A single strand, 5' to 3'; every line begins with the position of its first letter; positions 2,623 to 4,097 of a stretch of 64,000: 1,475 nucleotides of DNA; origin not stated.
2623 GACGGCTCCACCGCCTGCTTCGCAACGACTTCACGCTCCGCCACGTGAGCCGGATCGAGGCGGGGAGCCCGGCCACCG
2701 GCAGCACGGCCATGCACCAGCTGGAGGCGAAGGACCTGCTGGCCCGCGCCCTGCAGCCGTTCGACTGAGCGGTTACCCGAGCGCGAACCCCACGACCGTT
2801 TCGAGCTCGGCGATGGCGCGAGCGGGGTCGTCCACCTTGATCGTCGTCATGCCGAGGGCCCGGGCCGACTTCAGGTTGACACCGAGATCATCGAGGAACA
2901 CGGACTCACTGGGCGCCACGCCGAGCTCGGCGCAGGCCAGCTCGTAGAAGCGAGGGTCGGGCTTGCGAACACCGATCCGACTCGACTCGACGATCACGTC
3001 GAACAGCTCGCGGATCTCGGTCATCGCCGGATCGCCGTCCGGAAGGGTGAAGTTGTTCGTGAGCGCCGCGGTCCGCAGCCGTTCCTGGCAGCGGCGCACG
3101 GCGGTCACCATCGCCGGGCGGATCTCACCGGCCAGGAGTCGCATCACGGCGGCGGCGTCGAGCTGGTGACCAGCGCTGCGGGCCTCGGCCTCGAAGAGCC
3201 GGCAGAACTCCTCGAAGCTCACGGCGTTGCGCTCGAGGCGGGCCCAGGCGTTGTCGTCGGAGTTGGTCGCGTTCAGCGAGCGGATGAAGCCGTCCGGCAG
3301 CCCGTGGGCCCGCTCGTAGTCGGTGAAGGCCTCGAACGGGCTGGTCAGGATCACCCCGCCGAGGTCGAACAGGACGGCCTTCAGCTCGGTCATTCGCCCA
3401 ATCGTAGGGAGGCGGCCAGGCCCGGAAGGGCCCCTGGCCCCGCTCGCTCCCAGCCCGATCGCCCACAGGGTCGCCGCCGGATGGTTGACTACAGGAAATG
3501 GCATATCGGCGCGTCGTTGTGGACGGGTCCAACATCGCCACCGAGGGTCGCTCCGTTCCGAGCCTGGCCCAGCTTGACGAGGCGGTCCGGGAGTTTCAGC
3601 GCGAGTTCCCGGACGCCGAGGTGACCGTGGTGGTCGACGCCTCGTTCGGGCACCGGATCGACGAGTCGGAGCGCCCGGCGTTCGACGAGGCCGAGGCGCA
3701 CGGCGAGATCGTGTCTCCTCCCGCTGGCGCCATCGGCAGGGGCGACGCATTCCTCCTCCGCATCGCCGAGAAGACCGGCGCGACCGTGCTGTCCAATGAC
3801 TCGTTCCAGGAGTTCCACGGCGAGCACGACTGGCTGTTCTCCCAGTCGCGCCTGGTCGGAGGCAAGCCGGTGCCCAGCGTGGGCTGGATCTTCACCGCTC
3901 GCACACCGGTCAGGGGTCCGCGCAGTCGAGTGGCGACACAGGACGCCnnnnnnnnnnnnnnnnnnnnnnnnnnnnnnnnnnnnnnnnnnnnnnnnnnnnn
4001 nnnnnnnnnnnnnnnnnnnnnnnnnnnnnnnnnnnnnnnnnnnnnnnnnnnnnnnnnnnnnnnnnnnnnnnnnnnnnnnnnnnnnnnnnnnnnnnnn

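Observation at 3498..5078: Zc3h12a-type NYN RNase fused to an S1 domain and a histone-H1-like Lys/Ala tail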

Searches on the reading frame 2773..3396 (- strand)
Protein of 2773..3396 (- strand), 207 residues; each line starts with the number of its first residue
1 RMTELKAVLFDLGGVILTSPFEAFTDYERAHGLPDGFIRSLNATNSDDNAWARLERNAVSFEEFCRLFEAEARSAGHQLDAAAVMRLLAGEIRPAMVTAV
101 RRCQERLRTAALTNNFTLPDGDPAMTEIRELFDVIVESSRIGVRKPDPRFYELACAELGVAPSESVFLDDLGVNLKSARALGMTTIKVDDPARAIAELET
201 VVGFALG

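Call 66: search_protein_families(library=pfam, proteins=[window:2773-3396:-], max_evalue=0.00001)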
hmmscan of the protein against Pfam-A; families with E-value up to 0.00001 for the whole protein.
window:2773-3396:- (207 aa): 2 families
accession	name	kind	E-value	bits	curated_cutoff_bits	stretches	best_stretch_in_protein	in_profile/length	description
PF00702.32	Hydrolase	-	5.2e-15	56.8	26.4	1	6-182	2-191/191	haloacid dehalogenase-like hydrolase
PF13419.12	HAD_2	-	8.5e-09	36.2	23.8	1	127-188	117-178/178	Haloacid dehalogenase-like hydrolase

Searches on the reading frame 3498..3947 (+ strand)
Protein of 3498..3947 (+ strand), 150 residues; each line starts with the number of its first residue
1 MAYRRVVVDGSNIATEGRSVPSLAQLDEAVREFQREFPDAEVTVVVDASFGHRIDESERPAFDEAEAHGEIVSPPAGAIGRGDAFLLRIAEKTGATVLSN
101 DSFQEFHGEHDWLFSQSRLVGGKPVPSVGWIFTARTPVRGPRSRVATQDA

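Call 34: search_solved_structures(query=window:3498-3947:+, max_evalue=10, show_alignments=4)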
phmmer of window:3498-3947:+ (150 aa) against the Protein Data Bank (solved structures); distinct sequences matched with E-value up to 10: 31.
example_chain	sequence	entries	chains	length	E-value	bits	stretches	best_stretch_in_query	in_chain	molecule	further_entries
3orw_A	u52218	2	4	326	0.013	18.8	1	53-116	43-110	Phosphotriesterase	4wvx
4ha0_A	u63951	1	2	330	0.013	18.8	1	53-116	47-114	Phosphotriesterase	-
4h9u_A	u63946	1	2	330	0.013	18.8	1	53-116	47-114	Phosphotriesterase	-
3ojg_A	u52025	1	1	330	0.013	18.8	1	53-116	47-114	Phosphotriesterase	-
4h9y_A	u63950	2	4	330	0.015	18.6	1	53-118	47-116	Phosphotriesterase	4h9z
4h9t_A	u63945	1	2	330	0.015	18.6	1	53-118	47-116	Phosphotriesterase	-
3tn4_A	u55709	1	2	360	0.015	18.6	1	53-114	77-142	Phosphotriesterase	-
3tnb_A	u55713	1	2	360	0.015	18.6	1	53-114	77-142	Phosphotriesterase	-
3tn3_A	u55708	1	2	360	0.015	18.6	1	53-114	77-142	Phosphotriesterase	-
3tn6_A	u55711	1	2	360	0.015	18.6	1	53-114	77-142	Phosphotriesterase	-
5ch9_A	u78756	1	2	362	0.015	18.6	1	53-114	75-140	Phosphotriesterase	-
6jss_A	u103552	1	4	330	0.016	18.5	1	53-117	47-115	Phosphotriesterase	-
6jst_A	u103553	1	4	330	0.016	18.5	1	53-117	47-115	Phosphotriesterase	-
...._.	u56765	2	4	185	0.021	18.1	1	4-119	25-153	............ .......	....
5h9v_A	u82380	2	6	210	0.022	18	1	3-119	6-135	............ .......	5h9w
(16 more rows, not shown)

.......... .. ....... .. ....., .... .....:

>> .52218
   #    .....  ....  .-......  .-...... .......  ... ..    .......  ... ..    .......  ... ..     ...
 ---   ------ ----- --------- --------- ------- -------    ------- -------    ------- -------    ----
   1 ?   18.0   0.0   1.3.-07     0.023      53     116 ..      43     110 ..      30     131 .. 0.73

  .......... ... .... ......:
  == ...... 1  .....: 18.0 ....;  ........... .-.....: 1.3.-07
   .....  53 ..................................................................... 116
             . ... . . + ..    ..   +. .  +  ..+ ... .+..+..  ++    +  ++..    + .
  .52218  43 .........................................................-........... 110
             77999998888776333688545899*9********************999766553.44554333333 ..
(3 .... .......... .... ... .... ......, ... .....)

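Call 37: search_solved_structures(query=A2, max_evalue=1, show_alignments=3)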
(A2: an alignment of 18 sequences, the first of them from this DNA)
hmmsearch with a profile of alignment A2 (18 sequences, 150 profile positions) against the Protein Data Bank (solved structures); distinct sequences matched with E-value up to 1: 12.
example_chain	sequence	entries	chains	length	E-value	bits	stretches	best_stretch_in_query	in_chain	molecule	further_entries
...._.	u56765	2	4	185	2.2e-05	27.8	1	4-120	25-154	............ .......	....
5h9v_A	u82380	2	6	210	3.1e-05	27.3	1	4-120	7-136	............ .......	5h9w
3v33_A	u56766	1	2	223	3.9e-05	27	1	4-120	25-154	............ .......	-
8wzc_A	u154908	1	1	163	4.9e-05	26.7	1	4-113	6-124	Protein KHNYN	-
7ndi_A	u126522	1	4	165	8.8e-05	25.8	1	4-120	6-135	Probable ribonuclease ZC3H12C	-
7ndh_A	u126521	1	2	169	9.5e-05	25.7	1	4-120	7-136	Probable ribonuclease ZC3H12C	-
9s2d_A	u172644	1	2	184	0.00015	25.1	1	4-113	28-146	Protein KHNYN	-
6sjd_B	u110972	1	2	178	0.00027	24.3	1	4-120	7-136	Probable ribonuclease ZC3H12B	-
7ndk_A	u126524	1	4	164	0.00056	23.2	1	4-120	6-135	Probable ribonuclease ZC3H12C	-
7ndj_A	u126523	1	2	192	0.00092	22.5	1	4-120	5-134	Probable ribonuclease ZC3H12C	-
3ht4_A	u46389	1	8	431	0.1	15.9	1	22-88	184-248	Aluminum resistance protein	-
7lhl_A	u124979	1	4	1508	0.68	13.2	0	49-96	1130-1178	ATP-dependent DNA helicase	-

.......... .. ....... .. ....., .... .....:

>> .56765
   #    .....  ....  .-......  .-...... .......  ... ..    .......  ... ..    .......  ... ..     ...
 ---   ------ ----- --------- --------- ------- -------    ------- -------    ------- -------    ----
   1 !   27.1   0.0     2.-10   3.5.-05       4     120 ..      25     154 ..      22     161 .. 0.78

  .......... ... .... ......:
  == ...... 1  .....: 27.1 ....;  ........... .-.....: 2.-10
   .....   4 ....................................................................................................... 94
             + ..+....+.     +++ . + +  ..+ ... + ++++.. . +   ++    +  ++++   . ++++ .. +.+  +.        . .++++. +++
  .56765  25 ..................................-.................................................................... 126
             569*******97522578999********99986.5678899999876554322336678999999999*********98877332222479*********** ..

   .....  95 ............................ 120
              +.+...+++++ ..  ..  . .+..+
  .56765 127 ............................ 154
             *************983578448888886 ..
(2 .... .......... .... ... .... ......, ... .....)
